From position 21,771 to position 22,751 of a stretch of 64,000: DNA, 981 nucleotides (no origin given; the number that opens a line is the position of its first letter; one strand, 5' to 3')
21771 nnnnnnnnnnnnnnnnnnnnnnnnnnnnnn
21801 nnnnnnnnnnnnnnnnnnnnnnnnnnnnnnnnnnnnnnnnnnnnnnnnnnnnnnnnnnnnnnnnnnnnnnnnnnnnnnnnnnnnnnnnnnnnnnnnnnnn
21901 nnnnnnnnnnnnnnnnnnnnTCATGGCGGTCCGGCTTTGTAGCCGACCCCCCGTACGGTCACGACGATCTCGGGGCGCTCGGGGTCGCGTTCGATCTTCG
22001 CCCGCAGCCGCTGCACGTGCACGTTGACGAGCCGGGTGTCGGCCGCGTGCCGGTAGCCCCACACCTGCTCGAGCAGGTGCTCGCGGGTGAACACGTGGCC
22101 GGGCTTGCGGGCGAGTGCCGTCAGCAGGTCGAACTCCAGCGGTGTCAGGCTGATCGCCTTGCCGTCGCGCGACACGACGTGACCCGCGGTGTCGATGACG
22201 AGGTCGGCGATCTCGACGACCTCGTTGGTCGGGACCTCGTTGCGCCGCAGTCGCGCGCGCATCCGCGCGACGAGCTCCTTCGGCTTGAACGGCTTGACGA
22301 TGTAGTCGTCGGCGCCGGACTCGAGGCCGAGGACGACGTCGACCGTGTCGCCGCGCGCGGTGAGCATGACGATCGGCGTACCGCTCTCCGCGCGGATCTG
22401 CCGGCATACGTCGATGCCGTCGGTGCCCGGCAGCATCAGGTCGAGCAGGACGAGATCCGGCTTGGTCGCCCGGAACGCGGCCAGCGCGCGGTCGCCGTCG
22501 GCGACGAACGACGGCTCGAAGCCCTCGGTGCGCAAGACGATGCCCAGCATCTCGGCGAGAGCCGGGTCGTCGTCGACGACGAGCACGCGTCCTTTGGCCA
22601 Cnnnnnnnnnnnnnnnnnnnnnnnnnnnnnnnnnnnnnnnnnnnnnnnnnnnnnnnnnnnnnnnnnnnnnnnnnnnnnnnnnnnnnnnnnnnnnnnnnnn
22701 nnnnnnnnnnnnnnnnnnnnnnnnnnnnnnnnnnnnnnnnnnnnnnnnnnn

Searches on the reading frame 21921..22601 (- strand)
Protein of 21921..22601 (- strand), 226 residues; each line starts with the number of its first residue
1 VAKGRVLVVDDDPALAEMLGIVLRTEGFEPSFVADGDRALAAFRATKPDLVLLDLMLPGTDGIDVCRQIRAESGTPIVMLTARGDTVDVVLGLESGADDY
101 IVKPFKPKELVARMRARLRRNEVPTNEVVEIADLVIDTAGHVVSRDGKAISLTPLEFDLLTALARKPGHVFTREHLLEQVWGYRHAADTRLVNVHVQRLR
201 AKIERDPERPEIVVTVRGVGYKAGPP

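Call 85: search_protein_families(library=pfam, proteins=[window:21921-22601:-], max_evalue=0.00001)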
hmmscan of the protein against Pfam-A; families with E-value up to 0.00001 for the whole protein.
window:21921-22601:- (226 aa): 2 families
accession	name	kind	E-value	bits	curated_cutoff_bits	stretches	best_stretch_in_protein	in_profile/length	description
PF00072.30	Response_reg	-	3e-30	105.1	30.2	1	6-114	1-110/111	Response regulator receiver domain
PF00486.34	Trans_reg_C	-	2.5e-28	98.4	26.2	1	147-222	1-76/77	Transcriptional regulatory protein, C terminal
